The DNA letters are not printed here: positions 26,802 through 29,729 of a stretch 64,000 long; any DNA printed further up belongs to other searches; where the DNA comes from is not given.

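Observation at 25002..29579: Stand-alone sigma / anti-sigma-like / T9SS-tailed protein / TPR-CHAT protease module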

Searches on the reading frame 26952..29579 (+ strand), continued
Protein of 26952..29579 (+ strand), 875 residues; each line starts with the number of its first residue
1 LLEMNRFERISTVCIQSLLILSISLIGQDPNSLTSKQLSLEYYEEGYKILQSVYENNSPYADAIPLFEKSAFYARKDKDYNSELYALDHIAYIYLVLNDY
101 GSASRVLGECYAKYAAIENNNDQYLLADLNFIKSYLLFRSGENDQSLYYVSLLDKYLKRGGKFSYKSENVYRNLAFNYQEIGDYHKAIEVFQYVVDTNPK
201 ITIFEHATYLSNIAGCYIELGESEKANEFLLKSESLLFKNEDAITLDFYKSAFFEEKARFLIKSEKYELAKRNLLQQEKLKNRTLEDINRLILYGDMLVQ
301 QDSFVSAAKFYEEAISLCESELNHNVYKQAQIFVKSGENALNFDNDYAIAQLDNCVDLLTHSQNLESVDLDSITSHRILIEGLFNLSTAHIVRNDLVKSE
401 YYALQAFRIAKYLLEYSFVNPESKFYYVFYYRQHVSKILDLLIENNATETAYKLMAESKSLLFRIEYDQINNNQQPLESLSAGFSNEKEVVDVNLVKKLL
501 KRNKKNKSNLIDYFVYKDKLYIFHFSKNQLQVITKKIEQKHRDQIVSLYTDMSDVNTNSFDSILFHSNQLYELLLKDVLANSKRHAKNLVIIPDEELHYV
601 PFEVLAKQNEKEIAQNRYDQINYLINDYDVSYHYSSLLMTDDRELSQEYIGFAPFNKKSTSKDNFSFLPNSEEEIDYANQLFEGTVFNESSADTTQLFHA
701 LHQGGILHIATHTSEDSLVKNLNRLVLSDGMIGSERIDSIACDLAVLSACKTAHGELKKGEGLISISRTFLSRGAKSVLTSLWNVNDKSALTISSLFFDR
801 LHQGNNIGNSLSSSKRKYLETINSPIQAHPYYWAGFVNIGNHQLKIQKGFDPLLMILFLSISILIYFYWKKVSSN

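Call 24: find_encoding_contigs(protein=P0010, flank=6000, max_places=2)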
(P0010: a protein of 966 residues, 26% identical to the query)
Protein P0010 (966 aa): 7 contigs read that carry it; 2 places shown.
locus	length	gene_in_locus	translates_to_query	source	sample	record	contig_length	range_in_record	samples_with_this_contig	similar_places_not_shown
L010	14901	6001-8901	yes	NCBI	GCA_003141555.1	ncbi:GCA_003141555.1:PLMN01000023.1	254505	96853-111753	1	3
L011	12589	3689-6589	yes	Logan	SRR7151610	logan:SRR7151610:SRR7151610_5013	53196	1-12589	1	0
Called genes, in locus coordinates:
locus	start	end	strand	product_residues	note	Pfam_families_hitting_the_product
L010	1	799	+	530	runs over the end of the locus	-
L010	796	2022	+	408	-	PF04055:Radical_SAM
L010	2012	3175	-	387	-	PF00438:S-AdoMet_synt_N, PF02772:S-AdoMet_synt_M, PF02773:S-AdoMet_synt_C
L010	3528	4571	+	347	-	-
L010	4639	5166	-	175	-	-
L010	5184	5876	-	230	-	PF13484:Fer4_16 (faint)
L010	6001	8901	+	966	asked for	PF17874:TPR_MalT (faint), PF07719:TPR_2 (faint), PF13174:TPR_6 (faint), PF13176:TPR_7 (faint), PF13181:TPR_8 (faint), PF13374:TPR_10 (faint), PF13424:TPR_12, PF12770:CHAT, +2 more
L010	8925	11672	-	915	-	-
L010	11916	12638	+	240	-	PF00005:ABC_tran, PF13304:AAA_21 (weak)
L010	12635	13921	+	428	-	PF12679:ABC2_membrane_2, PF12698:ABC2_membrane_3, PF12730:ABC2_membrane_4 (weak), PF13346:ABC2_membrane_5, PF01061:ABC2_membrane (weak)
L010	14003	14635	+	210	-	PF01569:PAP2, PF22778:VCPO_2nd (faint)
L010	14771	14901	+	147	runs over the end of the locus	-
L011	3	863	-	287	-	?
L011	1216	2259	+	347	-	-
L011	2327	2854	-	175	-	-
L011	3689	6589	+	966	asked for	PF17874:TPR_MalT (faint), PF07719:TPR_2 (faint), PF13174:TPR_6 (faint), PF13176:TPR_7 (faint), PF13181:TPR_8 (faint), PF13374:TPR_10 (faint), PF13424:TPR_12, PF12770:CHAT, +2 more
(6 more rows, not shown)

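Call 29: search_solved_structures(query=window:26961-29579:+, max_evalue=0.01, show_alignments=2)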
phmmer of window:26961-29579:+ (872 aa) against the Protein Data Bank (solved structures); distinct sequences matched with E-value up to 0.01: 6.
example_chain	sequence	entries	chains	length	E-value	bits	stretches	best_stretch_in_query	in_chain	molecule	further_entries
9qhb_A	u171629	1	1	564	3.8e-07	32.2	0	153-230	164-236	Engineered tetratricopeptide repeat protein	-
7obi_A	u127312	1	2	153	2.6e-06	29.4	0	167-241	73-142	CTPR-rv4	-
9qhc_A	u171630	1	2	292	4.8e-05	25.2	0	153-230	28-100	Engineered tetratricopeptide repeat protein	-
8bu0_A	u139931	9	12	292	0.00042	22.1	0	155-231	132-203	Consensus tetratricopeptide repeat protein | Crystal structure of an 8-repeat consensus TPR superhelix with Zinc. | Monomer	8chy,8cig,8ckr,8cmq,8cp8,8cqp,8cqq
9gzg_A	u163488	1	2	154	0.0041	18.8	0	157-199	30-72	Engineered CTPR protein with glutamic acids for conductivity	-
3kd7_A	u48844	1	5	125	0.0043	18.7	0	164-232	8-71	CTPR390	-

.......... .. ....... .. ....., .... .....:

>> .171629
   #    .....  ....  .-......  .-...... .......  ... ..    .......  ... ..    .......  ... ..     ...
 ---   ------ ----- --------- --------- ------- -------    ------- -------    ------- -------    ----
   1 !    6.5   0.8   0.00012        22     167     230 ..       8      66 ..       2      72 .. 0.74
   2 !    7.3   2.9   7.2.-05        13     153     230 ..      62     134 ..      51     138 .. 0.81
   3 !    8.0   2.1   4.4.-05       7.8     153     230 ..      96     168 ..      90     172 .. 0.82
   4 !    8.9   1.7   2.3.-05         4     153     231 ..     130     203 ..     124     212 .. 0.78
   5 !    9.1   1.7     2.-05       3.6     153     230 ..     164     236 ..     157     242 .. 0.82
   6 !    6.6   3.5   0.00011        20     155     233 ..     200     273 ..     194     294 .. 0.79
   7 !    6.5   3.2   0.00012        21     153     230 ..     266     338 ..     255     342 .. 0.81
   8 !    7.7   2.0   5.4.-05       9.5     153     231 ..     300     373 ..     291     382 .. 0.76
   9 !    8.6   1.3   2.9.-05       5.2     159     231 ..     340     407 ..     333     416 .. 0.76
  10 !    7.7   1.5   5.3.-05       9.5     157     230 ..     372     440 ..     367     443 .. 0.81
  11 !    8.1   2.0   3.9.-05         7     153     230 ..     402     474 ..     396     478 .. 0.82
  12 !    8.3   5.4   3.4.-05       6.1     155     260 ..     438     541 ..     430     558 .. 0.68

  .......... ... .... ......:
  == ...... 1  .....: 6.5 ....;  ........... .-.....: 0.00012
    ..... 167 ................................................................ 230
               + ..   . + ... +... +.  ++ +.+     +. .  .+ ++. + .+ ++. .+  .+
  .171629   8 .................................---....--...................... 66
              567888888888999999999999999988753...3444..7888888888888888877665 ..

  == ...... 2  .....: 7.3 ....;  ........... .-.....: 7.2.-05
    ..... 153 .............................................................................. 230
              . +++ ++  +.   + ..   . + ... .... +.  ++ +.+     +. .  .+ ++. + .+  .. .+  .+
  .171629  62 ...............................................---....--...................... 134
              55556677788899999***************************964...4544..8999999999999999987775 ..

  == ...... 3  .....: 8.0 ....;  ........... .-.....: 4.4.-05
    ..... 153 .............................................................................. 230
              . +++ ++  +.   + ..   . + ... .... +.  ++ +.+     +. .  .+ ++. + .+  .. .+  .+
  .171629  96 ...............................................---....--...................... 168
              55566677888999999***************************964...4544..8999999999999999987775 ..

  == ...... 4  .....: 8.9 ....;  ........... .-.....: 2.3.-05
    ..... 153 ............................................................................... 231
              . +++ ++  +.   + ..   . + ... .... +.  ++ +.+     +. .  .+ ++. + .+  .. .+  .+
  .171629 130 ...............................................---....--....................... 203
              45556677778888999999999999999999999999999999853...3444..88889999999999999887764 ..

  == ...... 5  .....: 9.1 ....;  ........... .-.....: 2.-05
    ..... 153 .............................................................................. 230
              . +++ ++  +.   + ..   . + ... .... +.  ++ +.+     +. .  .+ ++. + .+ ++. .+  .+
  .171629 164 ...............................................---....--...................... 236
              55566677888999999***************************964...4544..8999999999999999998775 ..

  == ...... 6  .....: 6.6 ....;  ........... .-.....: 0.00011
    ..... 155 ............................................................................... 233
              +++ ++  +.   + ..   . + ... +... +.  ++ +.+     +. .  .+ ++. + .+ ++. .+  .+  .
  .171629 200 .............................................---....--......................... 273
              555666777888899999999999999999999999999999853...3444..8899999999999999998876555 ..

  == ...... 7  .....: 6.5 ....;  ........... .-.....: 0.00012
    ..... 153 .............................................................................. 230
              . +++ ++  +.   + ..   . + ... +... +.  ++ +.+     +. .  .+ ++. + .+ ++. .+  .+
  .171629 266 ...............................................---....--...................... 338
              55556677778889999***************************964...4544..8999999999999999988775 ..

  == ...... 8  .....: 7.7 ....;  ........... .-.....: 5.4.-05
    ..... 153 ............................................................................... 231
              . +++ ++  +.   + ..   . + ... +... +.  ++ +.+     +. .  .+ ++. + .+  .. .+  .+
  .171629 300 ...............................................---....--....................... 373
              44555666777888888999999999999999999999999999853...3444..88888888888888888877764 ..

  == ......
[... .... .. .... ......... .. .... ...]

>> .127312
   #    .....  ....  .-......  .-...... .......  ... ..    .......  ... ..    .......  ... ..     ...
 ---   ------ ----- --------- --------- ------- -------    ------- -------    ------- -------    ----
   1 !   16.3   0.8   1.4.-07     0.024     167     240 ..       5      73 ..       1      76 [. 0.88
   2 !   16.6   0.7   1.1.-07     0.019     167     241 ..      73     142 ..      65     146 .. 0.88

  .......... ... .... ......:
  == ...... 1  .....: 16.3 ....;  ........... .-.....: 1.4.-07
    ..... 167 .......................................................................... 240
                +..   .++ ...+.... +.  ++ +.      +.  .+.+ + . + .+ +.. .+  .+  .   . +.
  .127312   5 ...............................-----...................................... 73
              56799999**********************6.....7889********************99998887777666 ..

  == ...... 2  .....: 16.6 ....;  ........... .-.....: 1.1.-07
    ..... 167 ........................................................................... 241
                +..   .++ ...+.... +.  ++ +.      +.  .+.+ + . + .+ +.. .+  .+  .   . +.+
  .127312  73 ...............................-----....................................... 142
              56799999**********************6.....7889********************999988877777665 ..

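Call 36: list_cluster_members(proteins=[P0001, P0029, P0004, P0030])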
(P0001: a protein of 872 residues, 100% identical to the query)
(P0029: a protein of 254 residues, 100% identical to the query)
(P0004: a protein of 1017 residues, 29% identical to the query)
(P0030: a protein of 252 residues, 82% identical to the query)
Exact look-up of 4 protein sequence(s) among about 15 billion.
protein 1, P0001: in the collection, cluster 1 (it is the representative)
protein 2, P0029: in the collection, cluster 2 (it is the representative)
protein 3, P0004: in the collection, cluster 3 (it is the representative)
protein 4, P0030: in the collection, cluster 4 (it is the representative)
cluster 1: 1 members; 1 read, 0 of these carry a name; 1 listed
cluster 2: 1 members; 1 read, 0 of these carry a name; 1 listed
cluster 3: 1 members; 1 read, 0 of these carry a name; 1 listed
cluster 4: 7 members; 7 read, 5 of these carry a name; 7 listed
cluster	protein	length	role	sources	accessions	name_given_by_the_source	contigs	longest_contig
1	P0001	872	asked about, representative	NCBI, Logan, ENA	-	-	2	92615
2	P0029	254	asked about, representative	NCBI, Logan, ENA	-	-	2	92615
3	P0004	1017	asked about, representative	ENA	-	-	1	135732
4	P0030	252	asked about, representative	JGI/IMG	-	hypothetical protein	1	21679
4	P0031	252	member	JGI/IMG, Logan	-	hypothetical protein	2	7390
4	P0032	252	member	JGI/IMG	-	hypothetical protein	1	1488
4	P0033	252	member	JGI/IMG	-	hypothetical protein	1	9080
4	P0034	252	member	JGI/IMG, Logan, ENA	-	hypothetical protein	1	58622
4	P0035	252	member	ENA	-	-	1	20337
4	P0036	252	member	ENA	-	-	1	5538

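Call 63: predict_structure(alignment_id=A1)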
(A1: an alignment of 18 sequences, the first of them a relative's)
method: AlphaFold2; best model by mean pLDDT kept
length: 872 residues; sequences in the alignment: 18
mean_pLDDT: 73.6   pTM: 0.65
mean pLDDT of the five models: 73.6, 72.0, 71.9, 71.0, 70.1
residues with pLDDT >= 90: 136; 70-90: 438; 50-70: 184; < 50: 114
segments of 3 or more residues with pLDDT < 50: 1-4, 24-29, 53-55, 320-393, 469-486, 657-659, 750-754
pLDDT, mean of each block of 10 residues (from residue 1): 58 72 48 82 77 62 88 85 86 70 82 69 78 68 73 64 69 78 88 78 85 87 91 74 74 86 87 76 71 72 62 58 38 37 45 46 41 32 32 53 58 55 66 77 82 78 60 36 47 72 79 91 85 90 87 78 92 82 83 88 75 81 90 75 90 60 78 92 90 87 87 59 82 81 72 51 81 87 85 94 91 90 87 89 75 87 88 61
secondary structure, 60 per line:
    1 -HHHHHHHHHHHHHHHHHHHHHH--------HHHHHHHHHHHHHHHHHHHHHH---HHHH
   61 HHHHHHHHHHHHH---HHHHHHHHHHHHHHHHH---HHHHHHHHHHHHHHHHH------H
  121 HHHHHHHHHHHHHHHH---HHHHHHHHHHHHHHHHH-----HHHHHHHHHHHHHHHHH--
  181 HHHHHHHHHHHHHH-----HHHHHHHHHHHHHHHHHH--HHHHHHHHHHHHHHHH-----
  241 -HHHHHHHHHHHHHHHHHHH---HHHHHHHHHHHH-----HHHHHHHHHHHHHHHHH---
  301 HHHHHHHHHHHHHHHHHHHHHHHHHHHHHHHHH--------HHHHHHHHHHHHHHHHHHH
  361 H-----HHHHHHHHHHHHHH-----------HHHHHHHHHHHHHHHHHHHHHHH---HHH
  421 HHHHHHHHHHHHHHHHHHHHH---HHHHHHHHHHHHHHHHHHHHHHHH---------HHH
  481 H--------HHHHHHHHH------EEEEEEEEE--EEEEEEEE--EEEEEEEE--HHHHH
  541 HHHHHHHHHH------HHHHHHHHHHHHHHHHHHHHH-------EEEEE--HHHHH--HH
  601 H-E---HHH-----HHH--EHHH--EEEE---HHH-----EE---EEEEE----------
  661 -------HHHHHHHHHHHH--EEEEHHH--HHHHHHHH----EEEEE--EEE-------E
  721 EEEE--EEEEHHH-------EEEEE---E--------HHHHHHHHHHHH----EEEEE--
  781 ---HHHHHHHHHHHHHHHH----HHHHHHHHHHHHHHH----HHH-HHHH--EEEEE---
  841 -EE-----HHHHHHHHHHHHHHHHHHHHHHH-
elements in order (helices of 4 or more, strands of 3 or more residues): H2-23 H32-53 H57-73 H77-93 H97-113 H120-136 H140-156 H162-178 H181-194 H200-217 H220-235 H242-260 H264-275 H281-297 H301-333 H342-361 H367-380 H392-414 H418-441 H445-468 H478-481 H490-498 E505-513 E516-523 E526-533 H536-550 H557-577 E585-589 H592-596 E626-629 E646-650 H668-679 E682-685 H691-698 E703-707 E710-712 E720-724 E727-730 E741-745 H758-769 E774-778 H784-799 H804-818 H827-830 E833-837 H849-871

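Call 66: fold_search(model_id=the predicted structure, library=pdb)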
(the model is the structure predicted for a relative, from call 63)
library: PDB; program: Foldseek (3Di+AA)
matches with E <= 10: 1557; with E <= 0.001: 178
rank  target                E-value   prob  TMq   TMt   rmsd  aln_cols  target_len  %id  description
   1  8eey_B                2.2e-14  1.00  0.45  0.52  13.0       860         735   11  Cas7-11 in complex with DR-mismatched target RNA, Csx29 and Csx30 (released 2022-11-16)
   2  9hn0_B                5.1e-14  1.00  0.32  0.18  23.2      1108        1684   11  Cryo-EM structure of human separase bound to SCC1 (310-550 aa) (released 2025-09-03)
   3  7y8t_B                5.6e-14  1.00  0.39  0.48  15.7       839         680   12  Structure of Cas7-11-crRNA in complex with TPR-CHAT (released 2023-06-28)
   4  8d9f_A                8.3e-14  1.00  0.43  0.54  12.5       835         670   12  gRAMP-TPR-CHAT (Craspase) (released 2023-06-14)
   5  7xsq_B                1.3e-13  1.00  0.41  0.50  14.2       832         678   12  Structure of the Craspase (released 2022-11-09)
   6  8eex_B                1.7e-13  1.00  0.42  0.49  16.9       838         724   12  Cas7-11 in complex with Csx29 (released 2022-11-16)
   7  9hma                  1.8e-13  1.00  0.31  0.20  24.8      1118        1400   10  Cryo-EM structure of apo human separase (released 2025-09-03)
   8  7xsr_C                3.8e-13  1.00  0.39  0.48  14.7       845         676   12  Structure of Craspase-target RNA (released 2022-11-09)
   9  9hn5_A                4.6e-13  1.00  0.33  0.21  22.5      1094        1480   11  Cryo-EM structure of human separase bound to phosphorylated SCC1 (100-320 aa) (released 2025-09-03)
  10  9hn4_B                5.2e-13  1.00  0.32  0.21  23.5      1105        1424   11  Cryo-EM structure of human separase bound to phosphorylated SCC1 (310-550 aa) (released 2025-09-03)
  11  8d9h_E                6.8e-13  1.00  0.41  0.52  13.9       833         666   12  gRAMP-TPR-CHAT match PFS target RNA(Craspase) (released 2023-06-14)
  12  9hms_C                7.8e-13  1.00  0.29  0.23  24.1      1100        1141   11  Cryo-EM structure of human separase bound to SCC1 (310-550 aa) and SA2 (released 2025-09-03)
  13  7nj1_A                9.6e-13  1.00  0.30  0.19  24.3      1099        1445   10  CryoEM structure of the human Separase-Securin complex (released 2021-08-04)
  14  9hm7                  1.1e-12  1.00  0.29  0.21  24.5      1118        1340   11  Cryo-EM structure of apo human separase with the mutation C2029S (released 2025-09-03)
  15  7y83_D                3.6e-12  1.00  0.44  0.57  11.7       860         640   10  CryoEM structure of type III-E CRISPR Craspase gRAMP-crRNA in complex with TPR-CHAT protease bound to non-self RNA tar (released 2022-12-14)
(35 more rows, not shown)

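Call 85: search_protein_families(library=padloc, proteins=[window:26961-29579:+], max_evalue=0.01)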
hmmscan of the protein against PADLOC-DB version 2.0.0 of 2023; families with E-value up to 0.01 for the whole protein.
window:26961-29579:+ (872 aa): 0 families
